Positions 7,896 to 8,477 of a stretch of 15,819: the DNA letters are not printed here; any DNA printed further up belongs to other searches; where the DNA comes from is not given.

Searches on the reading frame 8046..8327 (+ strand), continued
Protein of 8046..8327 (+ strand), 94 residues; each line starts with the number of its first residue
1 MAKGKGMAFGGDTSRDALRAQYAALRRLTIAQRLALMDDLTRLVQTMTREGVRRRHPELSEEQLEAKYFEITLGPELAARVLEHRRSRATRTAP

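Call 56: fold_search(model_id=the predicted structure, library=pdb)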
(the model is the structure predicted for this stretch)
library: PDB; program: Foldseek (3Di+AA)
matches with E <= 10: 27; with E <= 0.001: 0
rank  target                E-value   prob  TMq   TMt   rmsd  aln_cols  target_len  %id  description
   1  7bp2_B                1.8e+00  0.35  0.43  0.44   9.6        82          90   10  Structural mechanism directing nucleosome reorganization by NAP1-RELATED PROTEIN 1 (NRP1) (released 2020-11-11)
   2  9b1e_R                2.3e+00  0.30  0.43  0.44   8.8        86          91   10  Cryo-EM structure of native SWR1 bound to nucleosome (composite structure) (released 2024-10-09)
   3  8com_D                2.3e+00  0.28  0.42  0.42   9.6        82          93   10  Structure of the Nucleosome Core Particle from Trypanosoma brucei (released 2023-07-12)
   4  8qyv_G                2.6e+00  0.28  0.44  0.46   9.1        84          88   11  SWR1-hexasome complex (released 2024-10-02)
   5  8xgc_Q                2.6e+00  0.28  0.42  0.43   9.0        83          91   11  Structure of yeast replisome associated with FACT and histone hexamer, Composite map (released 2024-02-14)
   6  5wuj_B                3.2e+00  0.14  0.28  0.25  11.2        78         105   14  Crystal structure of FliF-FliG complex from H. pylori (released 2017-12-20)
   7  6esi_D                4.4e+00  0.18  0.46  0.47  10.4        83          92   10  Nucleosome breathing : Class 4 (released 2017-12-20)
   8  8umd_B                5.4e+00  0.07  0.24  0.07  14.4        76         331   16  Cryo-EM structure of a single subunit of a Counterclockwise-locked form of the Salmonella enterica Typhimurium flagell (released 2024-01-24)
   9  3kor_C                5.4e+00  0.05  0.23  0.22   9.8        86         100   13  Crystal structure of a putative Trp repressor from Staphylococcus aureus (released 2010-11-17)
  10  8umx_B                5.7e+00  0.08  0.27  0.09  13.8        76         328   13  Cryo-EM structure of a single subunit of a Clockwise-locked form of the Salmonella enterica Typhimurium flagellar C-ri (released 2024-01-24)
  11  8hag_H                6.1e+00  0.14  0.44  0.43   8.8        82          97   11  Cryo-EM structure of the p300 catalytic core bound to the H4K12acK16ac nucleosome, class 1 (3.2 angstrom resolution) (released 2023-05-17)
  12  9b3i_C                6.1e+00  0.12  0.38  0.40  11.7        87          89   10  Cryo-EM structure of yeast (Nap1)2-H2A-H2B-Kap114-RanGTP (released 2024-11-27)
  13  9e3d_P                6.5e+00  0.13  0.43  0.44  10.2        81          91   11  Cryo-EM structure of DNMT 3A2/3B3 tetramer in complex with a di-nucleosome with K120R mutant H2B (released 2026-02-18)
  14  4kha_A                6.5e+00  0.13  0.42  0.14   8.9        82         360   11  Structural basis of histone H2A-H2B recognition by the essential chaperone FACT (released 2013-05-29)
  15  2es4_D                7.0e+00  0.15  0.46  0.19   7.5        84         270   17  Crystal structure of the Burkholderia glumae lipase-specific foldase in complex with its cognate lipase (released 2006-03-07)
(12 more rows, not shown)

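Call 57: search_solved_structures(query=A4, max_evalue=0.115, show_alignments=5)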
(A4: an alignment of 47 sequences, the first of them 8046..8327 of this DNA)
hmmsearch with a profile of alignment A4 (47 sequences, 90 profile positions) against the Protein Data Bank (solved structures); distinct sequences matched with E-value up to 0.115: 6.
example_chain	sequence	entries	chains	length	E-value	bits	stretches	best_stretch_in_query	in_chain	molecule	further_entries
9we7_B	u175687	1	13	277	0.081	16.2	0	15-59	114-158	Erlin-2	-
9wff_Y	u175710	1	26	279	0.083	16.2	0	15-59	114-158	Erlin-2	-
9vvg_a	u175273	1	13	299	0.1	15.9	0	15-59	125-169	Erlin-2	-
9vvj_a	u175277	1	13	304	0.11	15.9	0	15-59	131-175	Erlin-2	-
8an5_C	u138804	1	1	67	0.11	15.9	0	27-65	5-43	Conserved protein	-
3fk5_A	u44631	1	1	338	0.11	15.8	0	50-83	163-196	3-oxoacyl-synthase III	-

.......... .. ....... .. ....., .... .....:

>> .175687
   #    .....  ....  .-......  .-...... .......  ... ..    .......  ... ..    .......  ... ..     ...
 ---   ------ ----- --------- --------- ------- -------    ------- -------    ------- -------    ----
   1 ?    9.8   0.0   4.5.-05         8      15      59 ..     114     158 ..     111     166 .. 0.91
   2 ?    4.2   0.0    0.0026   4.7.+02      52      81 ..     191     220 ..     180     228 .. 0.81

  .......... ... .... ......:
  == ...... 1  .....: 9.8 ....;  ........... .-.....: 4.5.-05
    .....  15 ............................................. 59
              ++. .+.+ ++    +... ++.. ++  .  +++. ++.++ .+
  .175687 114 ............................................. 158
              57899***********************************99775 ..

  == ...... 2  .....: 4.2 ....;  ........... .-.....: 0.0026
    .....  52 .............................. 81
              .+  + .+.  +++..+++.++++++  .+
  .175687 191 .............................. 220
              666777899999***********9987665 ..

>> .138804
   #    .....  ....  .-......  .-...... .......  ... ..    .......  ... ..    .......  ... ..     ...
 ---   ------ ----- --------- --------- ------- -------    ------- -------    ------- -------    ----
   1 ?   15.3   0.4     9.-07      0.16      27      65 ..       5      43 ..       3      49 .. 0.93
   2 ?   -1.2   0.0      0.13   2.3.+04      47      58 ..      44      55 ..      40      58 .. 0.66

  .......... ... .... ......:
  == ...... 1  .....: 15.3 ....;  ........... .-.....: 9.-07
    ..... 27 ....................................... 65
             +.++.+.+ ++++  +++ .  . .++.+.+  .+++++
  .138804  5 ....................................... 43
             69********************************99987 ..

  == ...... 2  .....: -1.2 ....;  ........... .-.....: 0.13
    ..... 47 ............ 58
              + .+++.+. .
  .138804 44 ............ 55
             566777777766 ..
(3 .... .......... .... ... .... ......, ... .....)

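Call 80: search_protein_families(library=phrogs, proteins=[window:8046-8327:+], max_evalue=0.01)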
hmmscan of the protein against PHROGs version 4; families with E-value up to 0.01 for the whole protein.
window:8046-8327:+ (94 aa): 0 families

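Call 85: list_cluster_members(proteins=[P0001, window:8046-8327:+])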
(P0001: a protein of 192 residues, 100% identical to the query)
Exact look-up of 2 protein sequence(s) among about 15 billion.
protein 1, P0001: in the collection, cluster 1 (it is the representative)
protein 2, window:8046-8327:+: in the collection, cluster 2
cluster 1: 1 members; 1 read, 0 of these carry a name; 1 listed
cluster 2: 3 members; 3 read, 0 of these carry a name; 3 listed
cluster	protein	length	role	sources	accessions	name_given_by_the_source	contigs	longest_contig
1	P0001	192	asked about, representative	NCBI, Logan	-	-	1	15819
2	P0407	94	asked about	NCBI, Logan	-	-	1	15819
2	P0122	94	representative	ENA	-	-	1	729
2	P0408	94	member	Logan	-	-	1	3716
